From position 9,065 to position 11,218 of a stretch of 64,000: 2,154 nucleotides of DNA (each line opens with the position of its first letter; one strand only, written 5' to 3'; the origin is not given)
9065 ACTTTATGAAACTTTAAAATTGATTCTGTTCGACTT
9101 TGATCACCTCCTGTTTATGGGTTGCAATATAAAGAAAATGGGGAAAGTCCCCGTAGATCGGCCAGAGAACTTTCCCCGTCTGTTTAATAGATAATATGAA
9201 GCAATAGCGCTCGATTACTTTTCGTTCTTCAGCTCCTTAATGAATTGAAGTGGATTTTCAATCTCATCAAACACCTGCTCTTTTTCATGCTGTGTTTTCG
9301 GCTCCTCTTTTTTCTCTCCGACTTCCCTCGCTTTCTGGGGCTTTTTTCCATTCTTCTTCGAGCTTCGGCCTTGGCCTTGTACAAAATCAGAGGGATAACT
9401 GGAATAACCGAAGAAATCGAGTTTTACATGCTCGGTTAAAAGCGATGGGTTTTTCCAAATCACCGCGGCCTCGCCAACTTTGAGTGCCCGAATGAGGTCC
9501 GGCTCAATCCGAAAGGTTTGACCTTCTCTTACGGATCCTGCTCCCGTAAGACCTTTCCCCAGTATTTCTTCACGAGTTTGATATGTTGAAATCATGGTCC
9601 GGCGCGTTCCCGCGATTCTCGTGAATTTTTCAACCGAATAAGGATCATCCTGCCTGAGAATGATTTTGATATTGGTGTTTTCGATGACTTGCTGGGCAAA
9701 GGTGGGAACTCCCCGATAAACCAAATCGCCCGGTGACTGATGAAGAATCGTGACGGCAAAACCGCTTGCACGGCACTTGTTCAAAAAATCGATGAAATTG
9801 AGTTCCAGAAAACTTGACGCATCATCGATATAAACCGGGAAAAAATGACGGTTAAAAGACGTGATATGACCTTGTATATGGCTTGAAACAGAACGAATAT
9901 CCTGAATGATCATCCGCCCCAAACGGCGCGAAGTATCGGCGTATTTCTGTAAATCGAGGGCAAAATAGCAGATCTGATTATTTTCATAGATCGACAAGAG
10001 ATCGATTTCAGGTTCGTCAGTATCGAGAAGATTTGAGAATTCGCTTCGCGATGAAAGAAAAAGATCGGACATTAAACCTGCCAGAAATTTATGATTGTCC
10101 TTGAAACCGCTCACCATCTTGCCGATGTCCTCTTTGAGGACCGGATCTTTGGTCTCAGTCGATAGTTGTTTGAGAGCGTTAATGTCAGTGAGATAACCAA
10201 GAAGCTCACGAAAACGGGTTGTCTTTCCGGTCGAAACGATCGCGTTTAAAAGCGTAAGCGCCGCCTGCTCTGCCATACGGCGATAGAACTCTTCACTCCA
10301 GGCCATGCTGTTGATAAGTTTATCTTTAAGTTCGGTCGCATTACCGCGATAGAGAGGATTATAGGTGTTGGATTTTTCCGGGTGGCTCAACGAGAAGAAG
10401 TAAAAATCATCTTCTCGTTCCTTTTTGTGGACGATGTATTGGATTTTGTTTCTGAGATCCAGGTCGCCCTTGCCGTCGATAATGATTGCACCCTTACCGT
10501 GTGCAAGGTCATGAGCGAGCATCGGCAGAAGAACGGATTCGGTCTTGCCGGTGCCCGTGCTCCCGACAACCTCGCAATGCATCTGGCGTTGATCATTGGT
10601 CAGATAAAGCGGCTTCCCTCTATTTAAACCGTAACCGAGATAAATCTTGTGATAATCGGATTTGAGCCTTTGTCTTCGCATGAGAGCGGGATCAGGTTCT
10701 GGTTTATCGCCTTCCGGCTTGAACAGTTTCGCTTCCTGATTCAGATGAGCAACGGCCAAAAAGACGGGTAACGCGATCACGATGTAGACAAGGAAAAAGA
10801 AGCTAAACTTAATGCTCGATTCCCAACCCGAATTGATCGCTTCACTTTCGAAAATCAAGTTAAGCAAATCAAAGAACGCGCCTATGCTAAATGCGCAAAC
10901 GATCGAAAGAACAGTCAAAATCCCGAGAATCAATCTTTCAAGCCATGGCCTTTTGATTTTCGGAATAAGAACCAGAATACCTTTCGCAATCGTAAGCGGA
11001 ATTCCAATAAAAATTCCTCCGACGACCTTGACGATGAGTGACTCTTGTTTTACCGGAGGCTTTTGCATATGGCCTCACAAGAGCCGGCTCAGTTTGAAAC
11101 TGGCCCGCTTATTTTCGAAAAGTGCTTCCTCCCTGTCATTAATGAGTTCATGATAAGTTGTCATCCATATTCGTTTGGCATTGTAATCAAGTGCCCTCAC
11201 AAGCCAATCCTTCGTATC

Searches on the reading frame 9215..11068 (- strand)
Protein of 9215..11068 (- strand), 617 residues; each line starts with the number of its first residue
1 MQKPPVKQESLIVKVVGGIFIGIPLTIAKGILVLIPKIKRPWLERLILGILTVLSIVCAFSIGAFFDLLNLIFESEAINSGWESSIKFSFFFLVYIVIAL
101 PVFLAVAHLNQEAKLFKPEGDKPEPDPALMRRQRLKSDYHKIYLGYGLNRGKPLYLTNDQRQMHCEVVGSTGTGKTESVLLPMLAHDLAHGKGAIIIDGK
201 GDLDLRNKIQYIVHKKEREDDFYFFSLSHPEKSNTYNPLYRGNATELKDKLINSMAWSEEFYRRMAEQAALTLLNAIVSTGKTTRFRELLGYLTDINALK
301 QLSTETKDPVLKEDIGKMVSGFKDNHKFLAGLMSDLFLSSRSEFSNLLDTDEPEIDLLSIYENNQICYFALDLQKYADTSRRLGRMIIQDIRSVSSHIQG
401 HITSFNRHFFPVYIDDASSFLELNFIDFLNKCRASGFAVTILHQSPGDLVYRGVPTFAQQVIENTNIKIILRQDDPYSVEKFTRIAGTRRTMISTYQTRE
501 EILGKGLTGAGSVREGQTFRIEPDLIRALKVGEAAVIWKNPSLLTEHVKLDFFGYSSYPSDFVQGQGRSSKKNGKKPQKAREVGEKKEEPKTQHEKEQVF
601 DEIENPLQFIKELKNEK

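Call 11: search_protein_families(library=ncbifam, proteins=[window:9215-11068:-], max_evalue=0.00001)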
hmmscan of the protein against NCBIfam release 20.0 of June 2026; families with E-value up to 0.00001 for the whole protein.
window:9215-11068:- (617 aa): 4 families
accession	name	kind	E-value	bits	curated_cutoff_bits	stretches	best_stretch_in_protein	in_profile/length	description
TIGR03743.1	SXT_TraD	subfamily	1.5e-32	112.8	366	2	149-299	161-315/636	conjugative transfer system coupling protein TraD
TIGR03754.1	conj_TOL_TraD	equivalog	2.9e-25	88.8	647.55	2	152-299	170-319/643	type IV conjugative transfer system coupling protein TraD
NF041447.1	TrbC_conju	equivalog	2.9e-16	59.1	800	1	142-262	107-227/685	F-type conjugative transfer protein TrbC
NF045973.1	conju_CD1115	equivalog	1.4e-09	37.4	250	1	158-279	20-142/442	VirD4-like conjugal transfer protein, CD1115 family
